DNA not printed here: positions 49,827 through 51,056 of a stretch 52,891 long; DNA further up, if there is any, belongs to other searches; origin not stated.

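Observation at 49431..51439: mrr is bracketed by two diverged direct copies of a long non-coding element whose stems carry compensatory substitutions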

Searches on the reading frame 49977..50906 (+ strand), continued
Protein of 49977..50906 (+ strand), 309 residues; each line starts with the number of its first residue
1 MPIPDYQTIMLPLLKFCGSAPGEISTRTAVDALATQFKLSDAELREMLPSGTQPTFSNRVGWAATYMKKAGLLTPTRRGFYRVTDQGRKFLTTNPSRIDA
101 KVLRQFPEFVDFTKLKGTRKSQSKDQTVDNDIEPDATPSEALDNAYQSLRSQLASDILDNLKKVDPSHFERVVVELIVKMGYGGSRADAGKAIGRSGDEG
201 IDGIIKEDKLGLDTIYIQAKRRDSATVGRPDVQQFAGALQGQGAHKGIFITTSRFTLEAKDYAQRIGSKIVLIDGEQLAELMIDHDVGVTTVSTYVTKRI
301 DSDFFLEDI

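Call 63: find_encoding_contigs(protein=P0010, flank=8000, max_places=8)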
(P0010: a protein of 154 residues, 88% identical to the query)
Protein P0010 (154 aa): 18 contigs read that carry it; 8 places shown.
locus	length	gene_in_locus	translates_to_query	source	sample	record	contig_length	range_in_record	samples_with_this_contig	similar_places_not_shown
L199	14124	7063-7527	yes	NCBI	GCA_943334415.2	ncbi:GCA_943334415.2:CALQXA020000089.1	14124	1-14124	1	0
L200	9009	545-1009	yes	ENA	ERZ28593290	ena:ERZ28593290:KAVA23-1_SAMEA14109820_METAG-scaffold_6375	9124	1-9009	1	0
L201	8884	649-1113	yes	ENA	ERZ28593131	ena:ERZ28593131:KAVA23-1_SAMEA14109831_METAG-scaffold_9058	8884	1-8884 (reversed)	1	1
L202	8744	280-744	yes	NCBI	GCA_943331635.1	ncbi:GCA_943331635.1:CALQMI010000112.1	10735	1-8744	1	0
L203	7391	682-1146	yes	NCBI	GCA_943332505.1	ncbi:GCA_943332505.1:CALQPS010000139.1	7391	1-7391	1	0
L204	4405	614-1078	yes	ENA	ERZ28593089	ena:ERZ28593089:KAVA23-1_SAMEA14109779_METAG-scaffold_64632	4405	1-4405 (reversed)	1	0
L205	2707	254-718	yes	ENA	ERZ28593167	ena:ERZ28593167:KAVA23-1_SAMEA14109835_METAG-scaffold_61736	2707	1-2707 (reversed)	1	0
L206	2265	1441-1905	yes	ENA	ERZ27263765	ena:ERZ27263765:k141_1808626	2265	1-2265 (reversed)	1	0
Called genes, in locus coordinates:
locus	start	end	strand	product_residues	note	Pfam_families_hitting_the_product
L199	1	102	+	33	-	?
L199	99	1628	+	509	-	PF03629:SASA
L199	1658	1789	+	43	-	-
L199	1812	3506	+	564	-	PF16586:DUF5060, PF13204:Apiosidase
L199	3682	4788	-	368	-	PF13776:DUF4172, PF02661:Fic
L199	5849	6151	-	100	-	-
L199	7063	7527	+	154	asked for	-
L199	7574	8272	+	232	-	-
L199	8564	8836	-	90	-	-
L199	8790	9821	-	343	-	PF13481:AAA_25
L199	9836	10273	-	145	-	-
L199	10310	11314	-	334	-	-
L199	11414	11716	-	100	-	-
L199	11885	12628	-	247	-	-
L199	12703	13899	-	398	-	PF00589:Phage_integrase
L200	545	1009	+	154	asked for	-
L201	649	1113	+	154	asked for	-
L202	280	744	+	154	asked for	-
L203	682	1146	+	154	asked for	-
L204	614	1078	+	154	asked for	-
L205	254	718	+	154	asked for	-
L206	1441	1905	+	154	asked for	-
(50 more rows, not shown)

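Call 65: search_protein_families(library=pfam, proteins=[L193:7036-7692:-, L193:4338-4820:-, L193:3553-4083:+, L199:7574-8269:+, L199:10310-11311:-, L199:11885-12625:-, L199:9836-10270:-, L198:5757-6416:+, L190:10520-10732:+, L192:5272-5619:-], max_evalue=0.01)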
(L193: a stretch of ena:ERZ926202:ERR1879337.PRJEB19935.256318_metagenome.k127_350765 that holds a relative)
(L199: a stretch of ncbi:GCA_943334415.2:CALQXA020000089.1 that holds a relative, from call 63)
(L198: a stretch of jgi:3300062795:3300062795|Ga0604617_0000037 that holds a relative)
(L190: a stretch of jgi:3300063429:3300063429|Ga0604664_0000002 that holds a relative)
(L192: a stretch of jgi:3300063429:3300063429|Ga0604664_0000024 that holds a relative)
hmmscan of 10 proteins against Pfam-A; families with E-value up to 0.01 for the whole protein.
L193:7036-7692:- (218 aa): 0 families

L193:4338-4820:- (160 aa): 1 family
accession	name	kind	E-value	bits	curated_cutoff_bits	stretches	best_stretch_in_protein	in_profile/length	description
PF01850.27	PIN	-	0.00086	20.4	23.6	1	12-77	3-71/120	PIN domain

L193:3553-4083:+ (177 aa): 0 families

L199:7574-8269:+ (232 aa): 0 families

L199:10310-11311:- (333 aa): 0 families

L199:11885-12625:- (246 aa): 0 families

L199:9836-10270:- (144 aa): 0 families

L198:5757-6416:+ (220 aa): 0 families

L190:10520-10732:+ (71 aa): 0 families

L192:5272-5619:- (115 aa): 0 families

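Call 85: predict_structure(alignment_id=A9)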
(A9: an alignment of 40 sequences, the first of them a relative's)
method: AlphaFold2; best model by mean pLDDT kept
length: 153 residues; sequences in the alignment: 40
mean_pLDDT: 57.9   pTM: 0.38
mean pLDDT of the five models: 57.9, 55.2, 53.3, 51.7, 51.1
residues with pLDDT >= 90: 0; 70-90: 46; 50-70: 53; < 50: 54
segments of 3 or more residues with pLDDT < 50: 1-36, 119-126, 149-153
pLDDT, mean of each block of 10 residues (from residue 1): 44 44 36 43 56 63 68 67 77 78 79 68 45 55 52 37
secondary structure, 60 per line:
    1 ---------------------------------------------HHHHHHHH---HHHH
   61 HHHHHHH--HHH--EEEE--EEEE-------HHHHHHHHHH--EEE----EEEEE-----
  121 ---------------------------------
elements in order: H46-53 H57-67 E75-78 E81-84 H92-101 E104-106 E111-115

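Call 87: fold_search(model_id=the predicted structure, library=pdb)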
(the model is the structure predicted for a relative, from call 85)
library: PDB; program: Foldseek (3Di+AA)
matches with E <= 10: 212; with E <= 0.001: 0
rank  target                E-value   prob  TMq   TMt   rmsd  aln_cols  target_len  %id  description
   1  3ruy_A                4.1e-01  0.38  0.28  0.13   8.2        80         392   18  Crystal Structure of the Ornithine-oxo acid transaminase RocD from Bacillus anthracis (released 2011-05-18)
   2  5gvx                  7.3e-01  0.23  0.25  0.12   5.8        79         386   13  Structural insight into dephosphorylation by Trehalose 6-phosphate Phosphatase (OtsB2) from Mycobacterium Tuberculosis (released 2017-09-27)
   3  4tv7_A                7.8e-01  0.30  0.29  0.12   6.3        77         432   16  Crystal structure of Bacillus subtilis GabR at 2.05 Angstroms resolution (released 2014-12-24)
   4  4a0r_B                9.4e-01  0.20  0.25  0.07   4.9        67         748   16  Structure of bifunctional DAPA aminotransferase-DTB synthetase from Arabidopsis thaliana bound to dethiobiotin (DTB). (released 2012-06-13)
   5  6erk_B                1.1e+00  0.20  0.27  0.12   7.0        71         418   14  Crystal structure of diaminopelargonic acid aminotransferase from Psychrobacter cryohalolentis (released 2018-09-26)
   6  3if4_A                1.2e+00  0.21  0.23  0.33  16.1        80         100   18  Structure from the mobile metagenome of North West Arm Sewage Outfall: Integron Cassette Protein Hfx_Cass5 (released 2009-09-08)
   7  4a0f_A                1.2e+00  0.12  0.21  0.06   8.0        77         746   16  Structure of selenomethionine substituted bifunctional DAPA aminotransferase-dethiobiotin synthetase from Arabidopsis  (released 2012-06-13)
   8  5ldo_D                1.3e+00  0.03  0.14  0.13  14.3       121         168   15  Crystal structure of E.coli LigT complexed with 3'-AMP (released 2017-01-18)
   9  7lom_A                1.5e+00  0.13  0.26  0.12   8.5        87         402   15  Ornithine Aminotransferase (OAT) soaked with its inactivator - (1S,3S)-3-amino-4-(difluoromethylene)cyclohexene-1-carb (released 2021-08-25)
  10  4y0d_A                1.7e+00  0.13  0.24  0.10   6.2        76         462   12  Gamma-aminobutyric acid aminotransferase inactivated by (1S,3S)-3-amino-4-difluoromethylenyl-1-cyclopentanoic acid (CP (released 2015-02-25)
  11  6rme_G                1.8e+00  0.18  0.29  0.14   8.0        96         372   11  Structure of IMP bound Plasmodium falciparum IMP-nucleotidase mutant D172N (released 2020-07-08)
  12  3get_B                1.8e+00  0.11  0.23  0.12   6.8        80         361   14  Crystal structure of putative histidinol-phosphate aminotransferase (NP_281508.1) from Campylobacter jejuni at 2.01 A  (released 2009-03-24)
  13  4a0g_C                2.0e+00  0.15  0.26  0.07   4.2        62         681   14  Structure of bifunctional DAPA aminotransferase-DTB synthetase from Arabidopsis thaliana in its apo form. (released 2012-06-13)
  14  4a0r_A                2.0e+00  0.13  0.25  0.07   4.6        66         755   15  Structure of bifunctional DAPA aminotransferase-DTB synthetase from Arabidopsis thaliana bound to dethiobiotin (DTB). (released 2012-06-13)
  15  1uv7_A                2.2e+00  0.25  0.31  0.53   4.7        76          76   16  periplasmic domain of EpsM from Vibrio cholerae (released 2004-04-23)
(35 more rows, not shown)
